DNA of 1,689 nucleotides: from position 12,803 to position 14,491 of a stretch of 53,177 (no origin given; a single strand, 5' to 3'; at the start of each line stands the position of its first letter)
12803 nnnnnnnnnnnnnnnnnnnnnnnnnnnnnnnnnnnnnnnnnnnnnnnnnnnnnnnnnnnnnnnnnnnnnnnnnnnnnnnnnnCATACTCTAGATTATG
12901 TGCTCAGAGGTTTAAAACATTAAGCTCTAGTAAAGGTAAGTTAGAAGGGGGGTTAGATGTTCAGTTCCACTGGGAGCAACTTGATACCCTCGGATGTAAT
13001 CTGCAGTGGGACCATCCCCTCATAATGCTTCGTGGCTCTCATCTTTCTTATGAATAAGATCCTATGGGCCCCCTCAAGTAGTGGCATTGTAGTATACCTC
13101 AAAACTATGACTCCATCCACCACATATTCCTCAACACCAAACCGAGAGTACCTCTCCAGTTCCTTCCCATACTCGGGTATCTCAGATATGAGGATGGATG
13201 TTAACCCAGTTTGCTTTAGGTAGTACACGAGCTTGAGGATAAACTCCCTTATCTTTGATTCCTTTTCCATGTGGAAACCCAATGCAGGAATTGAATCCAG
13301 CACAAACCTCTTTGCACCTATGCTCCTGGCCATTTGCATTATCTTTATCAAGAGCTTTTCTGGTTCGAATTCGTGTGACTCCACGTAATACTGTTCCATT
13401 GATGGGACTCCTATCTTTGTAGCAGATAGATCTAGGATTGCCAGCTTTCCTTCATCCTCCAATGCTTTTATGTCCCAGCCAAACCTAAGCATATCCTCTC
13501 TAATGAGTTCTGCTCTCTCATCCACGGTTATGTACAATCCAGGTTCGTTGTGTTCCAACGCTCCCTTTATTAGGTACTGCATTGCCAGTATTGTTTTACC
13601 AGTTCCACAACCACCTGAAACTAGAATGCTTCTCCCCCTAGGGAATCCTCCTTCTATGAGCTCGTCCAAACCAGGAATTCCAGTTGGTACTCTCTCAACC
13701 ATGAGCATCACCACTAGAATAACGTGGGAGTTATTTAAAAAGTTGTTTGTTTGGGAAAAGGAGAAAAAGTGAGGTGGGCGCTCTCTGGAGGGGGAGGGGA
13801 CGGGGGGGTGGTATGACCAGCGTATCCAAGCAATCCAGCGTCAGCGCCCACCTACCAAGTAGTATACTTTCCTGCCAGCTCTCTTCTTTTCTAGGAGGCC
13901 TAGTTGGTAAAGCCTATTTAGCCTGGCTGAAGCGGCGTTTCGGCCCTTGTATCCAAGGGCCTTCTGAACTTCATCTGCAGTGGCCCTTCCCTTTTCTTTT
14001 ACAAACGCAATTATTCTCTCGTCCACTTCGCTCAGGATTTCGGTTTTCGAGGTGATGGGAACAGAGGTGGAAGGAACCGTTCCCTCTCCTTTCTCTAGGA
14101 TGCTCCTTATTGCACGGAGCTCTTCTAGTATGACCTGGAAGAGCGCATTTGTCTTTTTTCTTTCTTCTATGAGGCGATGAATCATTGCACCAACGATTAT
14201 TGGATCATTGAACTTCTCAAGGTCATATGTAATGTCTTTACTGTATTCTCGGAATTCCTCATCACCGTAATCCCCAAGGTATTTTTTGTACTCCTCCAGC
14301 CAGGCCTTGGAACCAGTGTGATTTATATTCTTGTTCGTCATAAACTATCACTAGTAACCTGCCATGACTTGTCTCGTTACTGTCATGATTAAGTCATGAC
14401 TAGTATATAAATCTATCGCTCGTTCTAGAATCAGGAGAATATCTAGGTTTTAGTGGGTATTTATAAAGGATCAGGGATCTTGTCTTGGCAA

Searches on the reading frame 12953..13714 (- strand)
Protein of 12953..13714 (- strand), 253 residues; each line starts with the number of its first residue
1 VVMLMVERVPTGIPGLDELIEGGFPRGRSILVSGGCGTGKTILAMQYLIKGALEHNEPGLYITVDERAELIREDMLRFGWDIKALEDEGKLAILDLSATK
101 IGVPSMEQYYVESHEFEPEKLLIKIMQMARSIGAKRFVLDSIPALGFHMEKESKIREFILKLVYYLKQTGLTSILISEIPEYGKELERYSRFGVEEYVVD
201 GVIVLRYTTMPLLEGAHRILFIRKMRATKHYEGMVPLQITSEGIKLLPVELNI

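Call 64: search_protein_families(library=pfam, proteins=[window:12953-13714:-], max_evalue=0.01)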
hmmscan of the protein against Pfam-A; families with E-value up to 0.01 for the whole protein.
window:12953-13714:- (253 aa): 6 families
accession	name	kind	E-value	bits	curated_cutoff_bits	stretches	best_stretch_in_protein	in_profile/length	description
PF06745.19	ATPase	-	1.3e-75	254.1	26.6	1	9-248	1-228/231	KaiC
PF07088.17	GvpD_P-loop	-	7e-06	26.5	24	1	27-206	10-173/189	GvpD gas vesicle protein, P-loop domain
PF13481.12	AAA_25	-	4.1e-05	23.7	27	1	7-96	13-109/195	AAA domain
PF14417.12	MEDS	-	0.0013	19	29.8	1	49-100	21-72/161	MEDS: MEthanogen/methylotroph, DcmR Sensory domain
PF03796.21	DnaB_C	-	0.0027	17.6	27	1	9-133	2-129/255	DnaB-like helicase C terminal domain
PF00154.27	RecA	-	0.0031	17.4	27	1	5-50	29-75/262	recA bacterial DNA recombination protein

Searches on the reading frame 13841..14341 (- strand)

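Call 64: search_protein_families(library=pfam, proteins=[window:13841-14341:-], max_evalue=0.01)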
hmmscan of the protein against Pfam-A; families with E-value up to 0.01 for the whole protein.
window:13841-14341:- (166 aa): 6 families
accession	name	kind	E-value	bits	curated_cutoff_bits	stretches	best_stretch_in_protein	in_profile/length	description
PF03965.22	Penicillinase_R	-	7.3e-05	23.5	22.6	1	103-162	1-63/115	Penicillinase repressor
PF21248.3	SoFic-like_C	-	0.00045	20.8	27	1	132-162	42-72/76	Protein adenylyltransferase SoFic-like, C-terminal domain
PF06163.17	DUF977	-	0.004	17.7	22.1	1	104-142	11-48/134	Bacterial protein of unknown function (DUF977)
PF12802.13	MarR_2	-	0.0058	17.2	27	0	109-155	9-55/61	MarR family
PF01978.25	TrmB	-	0.0084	16.4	25.6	0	114-163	18-65/68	Sugar-specific transcriptional regulator TrmB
PF12840.13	HTH_20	-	0.0086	16.5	27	0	109-151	8-49/51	Helix-turn-helix domain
